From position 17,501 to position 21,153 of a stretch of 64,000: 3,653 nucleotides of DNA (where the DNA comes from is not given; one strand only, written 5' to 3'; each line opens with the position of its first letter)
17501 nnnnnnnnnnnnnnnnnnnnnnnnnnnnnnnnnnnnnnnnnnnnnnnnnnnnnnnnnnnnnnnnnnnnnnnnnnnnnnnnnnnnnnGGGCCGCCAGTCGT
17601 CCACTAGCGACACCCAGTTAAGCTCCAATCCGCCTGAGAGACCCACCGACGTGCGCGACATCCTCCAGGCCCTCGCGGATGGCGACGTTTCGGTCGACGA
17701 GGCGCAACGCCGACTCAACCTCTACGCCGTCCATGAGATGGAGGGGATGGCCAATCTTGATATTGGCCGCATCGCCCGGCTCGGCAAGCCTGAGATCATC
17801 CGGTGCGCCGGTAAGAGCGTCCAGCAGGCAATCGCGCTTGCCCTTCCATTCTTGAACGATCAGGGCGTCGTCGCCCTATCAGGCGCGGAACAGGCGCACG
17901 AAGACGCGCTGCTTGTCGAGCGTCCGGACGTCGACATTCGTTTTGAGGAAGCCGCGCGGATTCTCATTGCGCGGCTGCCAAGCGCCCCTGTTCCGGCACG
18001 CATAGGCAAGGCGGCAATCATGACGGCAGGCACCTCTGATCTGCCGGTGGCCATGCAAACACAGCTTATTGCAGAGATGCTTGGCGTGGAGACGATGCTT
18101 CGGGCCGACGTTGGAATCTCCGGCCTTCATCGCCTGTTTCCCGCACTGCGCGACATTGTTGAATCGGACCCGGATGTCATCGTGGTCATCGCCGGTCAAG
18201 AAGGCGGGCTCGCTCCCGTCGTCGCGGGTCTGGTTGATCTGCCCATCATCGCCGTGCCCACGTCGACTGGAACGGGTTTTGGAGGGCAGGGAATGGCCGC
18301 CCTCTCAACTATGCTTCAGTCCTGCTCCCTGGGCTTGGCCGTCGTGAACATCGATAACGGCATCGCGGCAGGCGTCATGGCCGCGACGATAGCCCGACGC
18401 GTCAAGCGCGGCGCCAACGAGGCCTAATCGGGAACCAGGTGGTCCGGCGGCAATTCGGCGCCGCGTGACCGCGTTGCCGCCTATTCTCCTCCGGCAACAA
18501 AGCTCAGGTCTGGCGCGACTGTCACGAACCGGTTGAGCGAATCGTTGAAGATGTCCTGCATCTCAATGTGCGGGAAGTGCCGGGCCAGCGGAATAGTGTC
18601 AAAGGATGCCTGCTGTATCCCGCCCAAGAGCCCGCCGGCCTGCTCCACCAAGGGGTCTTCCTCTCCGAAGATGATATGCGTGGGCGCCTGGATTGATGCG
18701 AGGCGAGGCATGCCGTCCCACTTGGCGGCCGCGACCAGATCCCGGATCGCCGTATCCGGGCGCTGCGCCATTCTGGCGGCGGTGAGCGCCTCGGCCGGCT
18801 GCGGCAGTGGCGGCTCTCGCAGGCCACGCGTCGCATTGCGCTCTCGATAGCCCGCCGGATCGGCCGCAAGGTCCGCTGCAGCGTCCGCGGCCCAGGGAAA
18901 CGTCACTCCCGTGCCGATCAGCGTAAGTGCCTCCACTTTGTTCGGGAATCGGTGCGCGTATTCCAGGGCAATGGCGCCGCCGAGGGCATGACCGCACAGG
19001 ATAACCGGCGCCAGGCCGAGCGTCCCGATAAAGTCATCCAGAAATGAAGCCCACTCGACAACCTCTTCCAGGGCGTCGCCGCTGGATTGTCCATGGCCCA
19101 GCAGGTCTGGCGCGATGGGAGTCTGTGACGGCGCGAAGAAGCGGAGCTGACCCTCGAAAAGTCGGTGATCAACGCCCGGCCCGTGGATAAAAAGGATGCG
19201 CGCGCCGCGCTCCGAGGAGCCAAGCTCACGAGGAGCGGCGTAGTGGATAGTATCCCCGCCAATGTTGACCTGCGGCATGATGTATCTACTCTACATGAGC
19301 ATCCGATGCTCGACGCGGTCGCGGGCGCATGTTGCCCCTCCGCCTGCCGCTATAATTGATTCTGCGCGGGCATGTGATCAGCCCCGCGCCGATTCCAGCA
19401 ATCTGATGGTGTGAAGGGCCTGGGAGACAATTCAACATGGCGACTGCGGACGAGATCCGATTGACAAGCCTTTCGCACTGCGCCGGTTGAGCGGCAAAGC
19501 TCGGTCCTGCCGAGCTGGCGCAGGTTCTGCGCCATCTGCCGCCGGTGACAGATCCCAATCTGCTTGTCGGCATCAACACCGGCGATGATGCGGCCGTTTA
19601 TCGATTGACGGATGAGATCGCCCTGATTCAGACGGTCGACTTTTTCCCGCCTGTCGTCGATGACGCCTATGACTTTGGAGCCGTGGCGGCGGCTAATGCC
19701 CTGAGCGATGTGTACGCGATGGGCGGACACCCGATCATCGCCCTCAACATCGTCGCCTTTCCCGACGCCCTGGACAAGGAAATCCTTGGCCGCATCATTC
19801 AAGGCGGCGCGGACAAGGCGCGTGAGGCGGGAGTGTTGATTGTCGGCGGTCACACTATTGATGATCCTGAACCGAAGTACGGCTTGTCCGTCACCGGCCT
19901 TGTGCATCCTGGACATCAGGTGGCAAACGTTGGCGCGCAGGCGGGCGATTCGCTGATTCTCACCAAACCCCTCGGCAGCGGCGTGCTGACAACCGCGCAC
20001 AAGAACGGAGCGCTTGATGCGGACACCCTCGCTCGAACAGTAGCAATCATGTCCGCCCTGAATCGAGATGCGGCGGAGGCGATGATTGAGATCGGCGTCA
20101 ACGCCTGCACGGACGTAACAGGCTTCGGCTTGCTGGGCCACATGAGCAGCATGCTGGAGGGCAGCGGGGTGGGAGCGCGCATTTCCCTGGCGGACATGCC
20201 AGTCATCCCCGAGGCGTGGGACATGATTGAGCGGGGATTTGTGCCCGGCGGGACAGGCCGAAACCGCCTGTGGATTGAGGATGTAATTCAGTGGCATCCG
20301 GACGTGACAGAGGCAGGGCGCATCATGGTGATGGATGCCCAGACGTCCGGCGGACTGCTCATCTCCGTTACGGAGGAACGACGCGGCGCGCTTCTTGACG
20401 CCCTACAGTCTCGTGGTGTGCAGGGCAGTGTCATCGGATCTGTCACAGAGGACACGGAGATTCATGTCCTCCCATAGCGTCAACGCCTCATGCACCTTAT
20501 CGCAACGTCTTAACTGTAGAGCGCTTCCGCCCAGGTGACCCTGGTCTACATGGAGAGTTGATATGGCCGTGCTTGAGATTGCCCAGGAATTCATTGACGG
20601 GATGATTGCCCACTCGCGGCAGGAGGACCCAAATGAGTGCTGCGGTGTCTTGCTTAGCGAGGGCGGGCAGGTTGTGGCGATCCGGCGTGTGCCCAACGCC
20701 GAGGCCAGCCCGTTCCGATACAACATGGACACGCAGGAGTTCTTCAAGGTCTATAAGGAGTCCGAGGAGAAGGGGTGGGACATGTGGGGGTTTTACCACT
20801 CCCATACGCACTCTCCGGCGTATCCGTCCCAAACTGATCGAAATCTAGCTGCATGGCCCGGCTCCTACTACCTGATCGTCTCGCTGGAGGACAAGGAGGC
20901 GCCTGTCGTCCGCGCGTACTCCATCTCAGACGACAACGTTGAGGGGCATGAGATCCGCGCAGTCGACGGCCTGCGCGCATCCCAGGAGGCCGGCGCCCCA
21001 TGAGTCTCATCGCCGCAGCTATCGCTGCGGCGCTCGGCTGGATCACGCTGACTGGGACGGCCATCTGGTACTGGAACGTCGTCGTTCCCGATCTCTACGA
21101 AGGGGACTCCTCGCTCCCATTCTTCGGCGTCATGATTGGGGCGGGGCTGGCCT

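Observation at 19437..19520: selD is a selenoprotein: in-frame UGA at the catalytic Cys position plus a downstream hairpin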

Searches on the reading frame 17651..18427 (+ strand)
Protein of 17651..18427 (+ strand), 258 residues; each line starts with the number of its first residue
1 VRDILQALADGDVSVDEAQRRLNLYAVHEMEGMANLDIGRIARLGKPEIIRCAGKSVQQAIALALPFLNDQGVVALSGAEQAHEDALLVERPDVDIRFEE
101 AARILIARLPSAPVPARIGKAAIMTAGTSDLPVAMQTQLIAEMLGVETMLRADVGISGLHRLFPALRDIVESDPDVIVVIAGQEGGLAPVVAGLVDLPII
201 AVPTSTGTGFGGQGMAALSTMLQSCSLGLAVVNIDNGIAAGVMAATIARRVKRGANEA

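Call 30: search_protein_families(library=pfam, proteins=[window:17651-18427:+], max_evalue=0.01)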
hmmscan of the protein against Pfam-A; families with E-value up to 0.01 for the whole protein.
window:17651-18427:+ (258 aa): 2 families
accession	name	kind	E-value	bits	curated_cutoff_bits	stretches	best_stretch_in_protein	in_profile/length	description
PF00731.26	AIRC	-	8.9e-16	58.2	30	1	122-249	3-128/148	AIR carboxylase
PF22746.1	SHOCT-like_DUF2089-C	-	0.0071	16.4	27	0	2-25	4-27/32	SHOCT-like domain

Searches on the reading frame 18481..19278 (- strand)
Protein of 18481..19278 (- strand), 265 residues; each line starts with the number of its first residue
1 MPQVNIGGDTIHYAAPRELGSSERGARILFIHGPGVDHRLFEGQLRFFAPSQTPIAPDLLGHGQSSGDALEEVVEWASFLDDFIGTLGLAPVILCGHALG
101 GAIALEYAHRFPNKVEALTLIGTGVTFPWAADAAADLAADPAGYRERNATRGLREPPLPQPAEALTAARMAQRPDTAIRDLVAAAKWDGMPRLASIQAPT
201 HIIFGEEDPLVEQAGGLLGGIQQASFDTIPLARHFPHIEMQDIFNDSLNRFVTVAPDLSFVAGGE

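Call 30: search_protein_families(library=pfam, proteins=[window:18481-19278:-], max_evalue=0.01)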
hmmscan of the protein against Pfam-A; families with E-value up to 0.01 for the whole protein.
window:18481-19278:- (265 aa): 4 families
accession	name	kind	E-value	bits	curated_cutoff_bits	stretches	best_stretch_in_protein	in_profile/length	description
PF12697.13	Abhydrolase_6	-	2e-19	71.5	26.3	1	28-243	1-213/217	Alpha/beta hydrolase family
PF00561.26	Abhydrolase_1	-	2.5e-17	63.8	25.8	1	28-172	3-151/245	alpha/beta hydrolase fold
PF12146.15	Hydrolase_4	-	6.8e-12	45.6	27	1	27-130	6-116/239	Serine aminopeptidase, S33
PF07859.19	Abhydrolase_3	-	0.00098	19.4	25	1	89-215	70-183/210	alpha/beta hydrolase fold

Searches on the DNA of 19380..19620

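Call 20: search_rna_families(source=window, start=19380, end=19620, threshold=evalue, max_evalue=10, show_alignments=3)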
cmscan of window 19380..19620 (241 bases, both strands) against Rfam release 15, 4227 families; matches with E-value up to 10: 3.
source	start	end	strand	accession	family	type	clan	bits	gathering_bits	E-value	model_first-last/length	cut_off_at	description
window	19408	19479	+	RF03475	mir-2387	Gene; miRNA;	-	18.1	93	1.1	1-78/78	no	mir-2387 microRNA precursor family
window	19493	19517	+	RF01356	CRISPR-DR28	Gene; CRISPR;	-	15.9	35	2.7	1-24/24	no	CRISPR RNA direct repeat element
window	19432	19550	+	RF02404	P33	Gene; sRNA;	-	13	45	2.1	1-160/160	no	Pseudomonas sRNA P33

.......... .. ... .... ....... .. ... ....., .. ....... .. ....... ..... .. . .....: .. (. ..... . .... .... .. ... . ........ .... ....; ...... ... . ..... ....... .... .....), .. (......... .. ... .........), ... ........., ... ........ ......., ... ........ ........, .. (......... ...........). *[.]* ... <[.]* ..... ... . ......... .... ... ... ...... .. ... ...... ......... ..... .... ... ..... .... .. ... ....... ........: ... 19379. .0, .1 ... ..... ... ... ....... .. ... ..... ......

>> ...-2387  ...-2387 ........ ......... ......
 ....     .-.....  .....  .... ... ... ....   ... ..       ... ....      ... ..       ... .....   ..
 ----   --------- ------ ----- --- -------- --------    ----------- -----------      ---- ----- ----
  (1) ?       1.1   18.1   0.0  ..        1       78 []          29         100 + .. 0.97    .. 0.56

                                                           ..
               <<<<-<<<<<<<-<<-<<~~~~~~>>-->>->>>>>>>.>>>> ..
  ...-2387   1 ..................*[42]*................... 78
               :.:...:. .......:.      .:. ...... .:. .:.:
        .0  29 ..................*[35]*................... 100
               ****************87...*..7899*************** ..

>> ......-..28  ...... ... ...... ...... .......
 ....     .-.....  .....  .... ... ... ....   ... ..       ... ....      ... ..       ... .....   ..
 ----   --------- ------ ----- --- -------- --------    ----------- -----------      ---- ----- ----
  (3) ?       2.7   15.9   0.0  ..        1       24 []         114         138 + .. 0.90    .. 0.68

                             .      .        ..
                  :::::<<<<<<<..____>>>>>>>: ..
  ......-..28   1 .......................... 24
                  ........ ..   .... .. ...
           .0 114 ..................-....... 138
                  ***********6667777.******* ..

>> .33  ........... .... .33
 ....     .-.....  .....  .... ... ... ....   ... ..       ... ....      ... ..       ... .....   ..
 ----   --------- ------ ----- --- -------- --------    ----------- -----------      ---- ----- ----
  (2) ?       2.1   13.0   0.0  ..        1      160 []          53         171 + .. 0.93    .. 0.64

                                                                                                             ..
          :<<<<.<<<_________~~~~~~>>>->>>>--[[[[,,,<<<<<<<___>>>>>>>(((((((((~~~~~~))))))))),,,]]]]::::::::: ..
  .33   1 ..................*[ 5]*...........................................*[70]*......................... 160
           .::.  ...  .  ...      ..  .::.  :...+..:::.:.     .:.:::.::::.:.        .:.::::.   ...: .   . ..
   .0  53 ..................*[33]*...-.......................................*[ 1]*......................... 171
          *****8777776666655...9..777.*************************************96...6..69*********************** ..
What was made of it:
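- On Rfam RNA families (any, including SECIS families): In 19380-19620 at E up to 10 there are only chance-level hits (call 20).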

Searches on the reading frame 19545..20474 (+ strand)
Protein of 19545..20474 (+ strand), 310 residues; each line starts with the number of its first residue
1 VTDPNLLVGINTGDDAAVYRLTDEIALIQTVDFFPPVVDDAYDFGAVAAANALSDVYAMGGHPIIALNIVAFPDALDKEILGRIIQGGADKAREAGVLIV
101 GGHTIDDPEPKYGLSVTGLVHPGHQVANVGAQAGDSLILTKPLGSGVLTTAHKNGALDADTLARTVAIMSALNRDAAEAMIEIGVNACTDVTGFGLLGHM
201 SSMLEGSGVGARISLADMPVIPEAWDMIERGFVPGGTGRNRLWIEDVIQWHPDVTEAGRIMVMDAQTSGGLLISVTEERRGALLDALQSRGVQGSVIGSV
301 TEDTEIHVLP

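Call 44: find_encoding_contigs(protein=window:19545-20474:+, flank=10000, max_places=3)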
Protein seq(310 aa) (310 aa): no gene with exactly this product is on record in the collection.
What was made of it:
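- Tried and rejected: The look-up of the window's own truncated product, meant to identify the source record, found nothing on record (call 44).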

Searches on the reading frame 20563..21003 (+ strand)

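Call 30: search_protein_families(library=pfam, proteins=[window:20563-21003:+], max_evalue=0.01)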
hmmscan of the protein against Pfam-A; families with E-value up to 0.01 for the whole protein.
window:20563-21003:+ (146 aa): 2 families
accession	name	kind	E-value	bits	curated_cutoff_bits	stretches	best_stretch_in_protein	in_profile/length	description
PF14464.11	Prok-JAB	-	3.4e-22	78.9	25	1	10-113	4-105/114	Prokaryotic homologs of the JAB domain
PF01398.27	JAB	-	0.0052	17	22.5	0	11-92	13-104/117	JAB1/Mov34/MPN/PAD-1 ubiquitin protease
